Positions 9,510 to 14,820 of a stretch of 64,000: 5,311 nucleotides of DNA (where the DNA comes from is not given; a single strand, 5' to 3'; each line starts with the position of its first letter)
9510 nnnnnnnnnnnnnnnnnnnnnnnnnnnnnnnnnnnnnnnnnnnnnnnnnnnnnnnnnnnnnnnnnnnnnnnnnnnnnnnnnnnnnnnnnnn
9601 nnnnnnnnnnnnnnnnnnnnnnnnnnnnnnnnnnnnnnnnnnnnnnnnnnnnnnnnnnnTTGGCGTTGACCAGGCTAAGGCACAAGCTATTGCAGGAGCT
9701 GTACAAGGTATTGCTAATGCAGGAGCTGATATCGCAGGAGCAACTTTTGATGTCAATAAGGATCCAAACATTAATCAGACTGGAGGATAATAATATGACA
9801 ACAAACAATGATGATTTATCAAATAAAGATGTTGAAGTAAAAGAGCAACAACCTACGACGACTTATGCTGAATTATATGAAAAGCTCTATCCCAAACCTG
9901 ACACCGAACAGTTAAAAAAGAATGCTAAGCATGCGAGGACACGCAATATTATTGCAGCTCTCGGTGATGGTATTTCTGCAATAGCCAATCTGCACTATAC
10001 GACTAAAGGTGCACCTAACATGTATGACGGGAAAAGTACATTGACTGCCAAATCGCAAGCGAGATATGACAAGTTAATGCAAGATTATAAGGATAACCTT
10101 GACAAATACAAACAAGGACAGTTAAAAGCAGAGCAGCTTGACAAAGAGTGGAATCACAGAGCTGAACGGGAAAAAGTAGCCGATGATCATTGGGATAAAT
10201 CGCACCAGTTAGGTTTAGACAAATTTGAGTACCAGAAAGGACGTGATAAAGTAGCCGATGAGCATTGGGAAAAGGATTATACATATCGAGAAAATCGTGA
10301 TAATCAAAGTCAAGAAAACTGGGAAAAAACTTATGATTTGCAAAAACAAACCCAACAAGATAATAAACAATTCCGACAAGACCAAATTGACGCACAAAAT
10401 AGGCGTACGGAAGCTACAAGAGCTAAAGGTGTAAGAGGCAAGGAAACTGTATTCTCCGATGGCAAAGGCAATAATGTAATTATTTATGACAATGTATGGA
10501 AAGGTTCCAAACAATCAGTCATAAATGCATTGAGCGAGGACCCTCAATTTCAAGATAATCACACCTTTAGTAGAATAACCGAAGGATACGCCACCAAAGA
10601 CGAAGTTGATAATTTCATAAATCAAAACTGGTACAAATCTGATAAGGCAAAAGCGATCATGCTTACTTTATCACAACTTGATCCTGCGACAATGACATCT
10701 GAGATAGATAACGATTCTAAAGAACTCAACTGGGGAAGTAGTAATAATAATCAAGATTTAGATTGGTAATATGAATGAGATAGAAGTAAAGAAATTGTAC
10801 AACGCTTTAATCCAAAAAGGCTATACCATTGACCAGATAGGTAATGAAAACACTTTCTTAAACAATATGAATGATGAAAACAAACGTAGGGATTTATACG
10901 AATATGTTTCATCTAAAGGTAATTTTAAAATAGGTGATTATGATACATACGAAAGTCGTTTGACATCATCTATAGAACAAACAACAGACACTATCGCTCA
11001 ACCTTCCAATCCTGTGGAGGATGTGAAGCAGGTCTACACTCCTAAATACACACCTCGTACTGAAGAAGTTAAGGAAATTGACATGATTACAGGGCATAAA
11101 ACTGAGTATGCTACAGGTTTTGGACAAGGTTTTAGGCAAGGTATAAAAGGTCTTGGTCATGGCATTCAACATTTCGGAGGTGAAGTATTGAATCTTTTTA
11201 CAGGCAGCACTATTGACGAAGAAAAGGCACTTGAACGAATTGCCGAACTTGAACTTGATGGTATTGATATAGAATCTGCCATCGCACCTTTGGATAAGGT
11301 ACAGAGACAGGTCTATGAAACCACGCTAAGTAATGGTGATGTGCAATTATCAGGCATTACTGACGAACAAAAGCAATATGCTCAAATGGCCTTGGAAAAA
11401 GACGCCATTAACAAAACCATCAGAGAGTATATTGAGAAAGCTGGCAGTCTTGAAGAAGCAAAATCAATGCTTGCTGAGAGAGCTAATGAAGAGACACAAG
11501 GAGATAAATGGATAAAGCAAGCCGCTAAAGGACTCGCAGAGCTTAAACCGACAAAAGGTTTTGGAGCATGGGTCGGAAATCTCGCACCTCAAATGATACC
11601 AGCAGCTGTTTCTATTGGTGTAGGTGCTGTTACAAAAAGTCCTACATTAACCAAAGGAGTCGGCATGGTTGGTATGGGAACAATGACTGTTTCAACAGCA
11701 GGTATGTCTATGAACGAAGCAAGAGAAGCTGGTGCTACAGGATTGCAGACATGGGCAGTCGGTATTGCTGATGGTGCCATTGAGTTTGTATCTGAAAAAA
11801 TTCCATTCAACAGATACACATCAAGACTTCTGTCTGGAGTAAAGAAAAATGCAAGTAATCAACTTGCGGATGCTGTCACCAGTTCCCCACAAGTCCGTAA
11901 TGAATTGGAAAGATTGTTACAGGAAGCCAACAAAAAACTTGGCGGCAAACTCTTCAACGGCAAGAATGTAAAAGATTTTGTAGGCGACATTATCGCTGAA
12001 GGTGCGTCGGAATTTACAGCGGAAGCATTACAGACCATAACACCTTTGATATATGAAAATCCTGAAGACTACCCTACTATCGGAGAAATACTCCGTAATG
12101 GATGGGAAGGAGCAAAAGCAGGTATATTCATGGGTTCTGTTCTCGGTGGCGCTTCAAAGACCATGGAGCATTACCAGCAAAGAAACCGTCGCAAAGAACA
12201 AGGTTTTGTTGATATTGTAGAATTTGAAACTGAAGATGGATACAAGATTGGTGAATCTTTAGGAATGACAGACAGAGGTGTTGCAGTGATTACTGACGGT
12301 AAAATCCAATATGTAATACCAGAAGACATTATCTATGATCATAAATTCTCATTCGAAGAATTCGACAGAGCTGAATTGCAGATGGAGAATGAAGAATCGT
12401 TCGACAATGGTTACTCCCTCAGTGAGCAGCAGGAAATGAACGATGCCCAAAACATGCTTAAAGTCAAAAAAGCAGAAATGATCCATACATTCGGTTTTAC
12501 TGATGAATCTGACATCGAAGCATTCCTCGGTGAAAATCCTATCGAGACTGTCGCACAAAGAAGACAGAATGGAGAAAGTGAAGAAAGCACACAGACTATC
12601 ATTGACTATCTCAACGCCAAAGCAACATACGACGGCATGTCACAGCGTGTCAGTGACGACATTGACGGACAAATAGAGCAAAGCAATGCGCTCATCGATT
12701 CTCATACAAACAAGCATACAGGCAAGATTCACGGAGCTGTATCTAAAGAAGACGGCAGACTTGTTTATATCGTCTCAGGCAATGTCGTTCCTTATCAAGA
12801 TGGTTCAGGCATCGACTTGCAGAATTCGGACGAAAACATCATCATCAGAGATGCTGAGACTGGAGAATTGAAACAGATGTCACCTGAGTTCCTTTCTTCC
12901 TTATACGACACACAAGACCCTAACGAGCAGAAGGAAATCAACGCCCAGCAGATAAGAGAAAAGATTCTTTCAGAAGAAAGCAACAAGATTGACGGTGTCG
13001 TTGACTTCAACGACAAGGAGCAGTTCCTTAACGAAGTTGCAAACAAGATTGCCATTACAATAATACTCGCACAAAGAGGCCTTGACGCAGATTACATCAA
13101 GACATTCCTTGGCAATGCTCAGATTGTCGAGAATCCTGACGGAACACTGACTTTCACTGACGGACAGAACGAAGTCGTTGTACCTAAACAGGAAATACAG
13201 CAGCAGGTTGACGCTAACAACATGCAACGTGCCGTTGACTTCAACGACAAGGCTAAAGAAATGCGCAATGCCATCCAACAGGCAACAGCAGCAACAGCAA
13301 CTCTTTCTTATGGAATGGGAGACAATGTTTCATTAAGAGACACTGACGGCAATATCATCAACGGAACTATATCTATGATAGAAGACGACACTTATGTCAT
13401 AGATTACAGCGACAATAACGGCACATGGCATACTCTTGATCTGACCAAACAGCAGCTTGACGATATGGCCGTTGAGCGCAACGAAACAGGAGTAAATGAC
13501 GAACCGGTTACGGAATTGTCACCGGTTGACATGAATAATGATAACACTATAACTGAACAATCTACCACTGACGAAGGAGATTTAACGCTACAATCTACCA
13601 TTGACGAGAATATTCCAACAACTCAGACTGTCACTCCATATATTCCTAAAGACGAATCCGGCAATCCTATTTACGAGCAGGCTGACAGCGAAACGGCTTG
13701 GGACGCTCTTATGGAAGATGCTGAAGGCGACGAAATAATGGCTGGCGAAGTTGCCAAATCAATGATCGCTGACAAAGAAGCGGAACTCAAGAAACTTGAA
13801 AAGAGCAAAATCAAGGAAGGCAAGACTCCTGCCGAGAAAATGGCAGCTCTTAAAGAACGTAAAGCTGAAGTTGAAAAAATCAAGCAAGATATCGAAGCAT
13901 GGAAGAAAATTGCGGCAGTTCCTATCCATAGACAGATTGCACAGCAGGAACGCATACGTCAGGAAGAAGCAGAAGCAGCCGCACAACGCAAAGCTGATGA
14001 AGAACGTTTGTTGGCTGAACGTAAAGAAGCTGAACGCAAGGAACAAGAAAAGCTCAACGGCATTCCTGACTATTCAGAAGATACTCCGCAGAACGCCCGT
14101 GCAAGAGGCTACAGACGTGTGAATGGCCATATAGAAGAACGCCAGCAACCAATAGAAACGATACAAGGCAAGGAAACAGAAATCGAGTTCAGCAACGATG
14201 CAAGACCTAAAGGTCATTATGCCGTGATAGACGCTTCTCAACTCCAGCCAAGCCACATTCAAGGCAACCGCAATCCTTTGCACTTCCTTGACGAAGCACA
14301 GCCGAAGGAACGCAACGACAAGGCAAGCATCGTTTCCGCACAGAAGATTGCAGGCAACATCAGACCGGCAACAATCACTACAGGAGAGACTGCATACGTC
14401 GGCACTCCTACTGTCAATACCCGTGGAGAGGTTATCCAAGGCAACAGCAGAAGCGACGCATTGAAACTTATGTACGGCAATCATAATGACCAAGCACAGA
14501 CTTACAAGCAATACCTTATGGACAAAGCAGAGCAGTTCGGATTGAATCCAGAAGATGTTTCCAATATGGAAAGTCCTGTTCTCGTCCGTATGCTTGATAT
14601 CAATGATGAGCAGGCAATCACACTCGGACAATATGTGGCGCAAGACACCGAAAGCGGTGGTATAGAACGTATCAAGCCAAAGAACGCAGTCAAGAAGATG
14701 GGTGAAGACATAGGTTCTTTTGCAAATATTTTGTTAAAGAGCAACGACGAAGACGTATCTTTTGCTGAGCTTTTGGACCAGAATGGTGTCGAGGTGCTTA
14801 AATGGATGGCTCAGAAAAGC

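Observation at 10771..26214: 5147-aa polyvalent multi-effector protein encoded next to the portal gene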

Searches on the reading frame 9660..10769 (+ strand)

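Call 6: search_protein_families(library=phrogs, proteins=[window:9660-10769:+], max_evalue=0.001)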
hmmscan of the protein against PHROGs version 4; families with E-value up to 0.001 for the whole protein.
window:9660-10769:+ (369 aa): 1 family
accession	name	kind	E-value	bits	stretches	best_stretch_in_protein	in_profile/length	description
phrog_21397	-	unknown function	6.8e-09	36.1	1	142-232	317-400/483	-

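Call 46: search_protein_families(library=pfam, proteins=[window:9660-10769:+], max_evalue=0.01)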
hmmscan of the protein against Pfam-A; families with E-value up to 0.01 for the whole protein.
window:9660-10769:+ (369 aa): 0 families

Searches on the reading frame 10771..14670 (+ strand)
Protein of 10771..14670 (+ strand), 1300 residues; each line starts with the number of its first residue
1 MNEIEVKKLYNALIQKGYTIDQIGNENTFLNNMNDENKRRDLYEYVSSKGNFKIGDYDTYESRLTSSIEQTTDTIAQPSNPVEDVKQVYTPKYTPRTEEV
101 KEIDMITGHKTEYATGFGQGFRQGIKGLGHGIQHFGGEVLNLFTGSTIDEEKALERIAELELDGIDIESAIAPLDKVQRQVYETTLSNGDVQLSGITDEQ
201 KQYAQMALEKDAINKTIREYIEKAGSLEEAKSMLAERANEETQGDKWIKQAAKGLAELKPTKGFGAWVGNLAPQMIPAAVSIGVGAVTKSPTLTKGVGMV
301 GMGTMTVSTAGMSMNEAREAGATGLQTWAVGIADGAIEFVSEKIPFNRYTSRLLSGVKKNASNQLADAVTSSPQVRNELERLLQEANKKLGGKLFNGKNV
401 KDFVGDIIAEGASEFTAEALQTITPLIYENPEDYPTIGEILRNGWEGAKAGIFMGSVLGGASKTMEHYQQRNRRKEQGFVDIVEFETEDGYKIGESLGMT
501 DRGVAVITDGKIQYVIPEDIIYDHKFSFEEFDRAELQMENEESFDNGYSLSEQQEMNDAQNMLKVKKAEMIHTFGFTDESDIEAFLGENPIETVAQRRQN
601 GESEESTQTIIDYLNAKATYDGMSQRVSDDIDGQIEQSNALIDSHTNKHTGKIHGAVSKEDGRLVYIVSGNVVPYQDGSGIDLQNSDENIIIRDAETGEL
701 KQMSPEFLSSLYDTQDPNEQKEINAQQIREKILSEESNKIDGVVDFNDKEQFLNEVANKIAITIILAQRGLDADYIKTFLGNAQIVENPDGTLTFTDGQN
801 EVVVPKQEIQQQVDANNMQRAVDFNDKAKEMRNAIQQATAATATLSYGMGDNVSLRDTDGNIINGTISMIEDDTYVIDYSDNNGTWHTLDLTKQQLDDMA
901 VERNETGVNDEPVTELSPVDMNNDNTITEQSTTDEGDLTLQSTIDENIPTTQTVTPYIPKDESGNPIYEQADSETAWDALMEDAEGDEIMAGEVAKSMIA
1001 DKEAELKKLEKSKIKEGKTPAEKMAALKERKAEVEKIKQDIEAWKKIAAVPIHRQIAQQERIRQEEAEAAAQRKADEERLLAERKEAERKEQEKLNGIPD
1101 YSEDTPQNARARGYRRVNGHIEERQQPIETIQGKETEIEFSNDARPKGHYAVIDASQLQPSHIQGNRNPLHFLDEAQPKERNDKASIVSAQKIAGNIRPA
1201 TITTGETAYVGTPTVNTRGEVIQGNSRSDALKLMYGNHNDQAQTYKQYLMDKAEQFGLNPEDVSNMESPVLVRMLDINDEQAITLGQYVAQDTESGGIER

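Call 4: search_protein_families(library=pfam, proteins=[window:10771-14670:+], max_evalue=0.1)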
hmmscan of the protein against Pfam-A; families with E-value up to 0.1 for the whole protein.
window:10771-14670:+ (1300 aa): 3 families
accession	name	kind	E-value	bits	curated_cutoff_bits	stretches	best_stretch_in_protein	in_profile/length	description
PF18763.7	ddrB-ParB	-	2.1e-25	89.6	27.6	1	1144-1275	4-120/121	ddrB-like ParB superfamily domain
PF21642.2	SP_0191-like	-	0.011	16.5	27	1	187-241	12-66/132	SP_0191-like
PF10879.14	DUF2674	-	0.033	14.2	27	0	1018-1043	2-27/61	Protein of unknown function (DUF2674)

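Call 5: search_protein_families(library=phrogs, proteins=[window:10771-14670:+], max_evalue=0.01)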
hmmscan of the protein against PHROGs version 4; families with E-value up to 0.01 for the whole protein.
window:10771-14670:+ (1300 aa): 4 families
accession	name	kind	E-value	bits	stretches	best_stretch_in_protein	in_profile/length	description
phrog_5143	-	unknown function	6e-26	90.9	1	1121-1275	239-391/2204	-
phrog_2299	-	unknown function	7.2e-17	61.6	1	1147-1274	41-166/995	-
phrog_14693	-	unknown function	7.4e-08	33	1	1239-1274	9-44/326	-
phrog_24532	-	unknown function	0.00018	22.8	1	7-72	10-69/102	-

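Call 37: search_protein_families(library=ncbifam, proteins=[window:10771-14670:+], max_evalue=0.1)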
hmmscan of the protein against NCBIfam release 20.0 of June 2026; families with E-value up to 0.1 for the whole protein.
window:10771-14670:+ (1300 aa): 1 family
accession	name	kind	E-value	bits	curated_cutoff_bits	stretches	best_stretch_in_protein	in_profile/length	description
NF007787.0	PRK10478.1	equivalog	0.05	12.5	426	1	268-341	196-269/359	PTS fructose transporter subunit EIIC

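Call 41: find_homologous_proteins(query=window:10771-14190:+, max_evalue=0.0001)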
Query window:10771-14190:+ (1140 aa): 14 proteins with E <= 0.0001 among 8000 candidates.
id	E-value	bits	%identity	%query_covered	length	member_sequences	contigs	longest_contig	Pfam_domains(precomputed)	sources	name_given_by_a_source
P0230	0.0e+0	2456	98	100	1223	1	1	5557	-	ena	-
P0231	3.9e-177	609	74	29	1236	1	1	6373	PF18762.8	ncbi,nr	ncbi:MAG: hypothetical protein E7066_10100, partial [Lentimicrobiaceae bacterium]|nr:hypothetical pr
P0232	8.8e-156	539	41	64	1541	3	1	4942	-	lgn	-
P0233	3.7e-120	421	39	56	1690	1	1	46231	-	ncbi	ncbi:MAG: hypothetical protein ACI4OZ_09285, partial [Akkermansia sp.]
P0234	7.0e-112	393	48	37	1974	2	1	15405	-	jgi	jgi:hypothetical protein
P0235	8.6e-100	353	31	91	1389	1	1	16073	PF18825.7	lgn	-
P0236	6.3e-99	350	38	47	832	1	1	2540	-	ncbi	ncbi:MAG: hypothetical protein ACI3YC_04025, partial [Alloprevotella sp.]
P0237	4.5e-93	331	31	75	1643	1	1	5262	PF18760.8,PF18798.7,PF18823.7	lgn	-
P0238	1.4e-85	306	34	55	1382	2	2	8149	-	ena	-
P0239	4.0e-82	295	34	54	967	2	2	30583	-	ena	-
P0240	3.6e-75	272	39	41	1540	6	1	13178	-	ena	-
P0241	1.0e-59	221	34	42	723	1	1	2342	-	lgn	-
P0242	5.4e-59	218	29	56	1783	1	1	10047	-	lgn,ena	-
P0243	1.9e-18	84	34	14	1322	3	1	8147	PF18763.8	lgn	-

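Call 42: find_encoding_contigs(protein=P0230, flank=6000, max_places=4)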
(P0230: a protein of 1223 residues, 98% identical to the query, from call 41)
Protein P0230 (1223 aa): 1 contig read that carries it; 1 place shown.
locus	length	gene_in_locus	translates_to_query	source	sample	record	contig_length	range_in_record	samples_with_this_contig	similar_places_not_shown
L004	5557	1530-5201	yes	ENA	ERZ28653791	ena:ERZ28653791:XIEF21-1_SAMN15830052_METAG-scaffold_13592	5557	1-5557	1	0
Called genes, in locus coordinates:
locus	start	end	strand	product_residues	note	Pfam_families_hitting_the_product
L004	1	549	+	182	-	?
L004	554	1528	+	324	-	-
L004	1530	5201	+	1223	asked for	-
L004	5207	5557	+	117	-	?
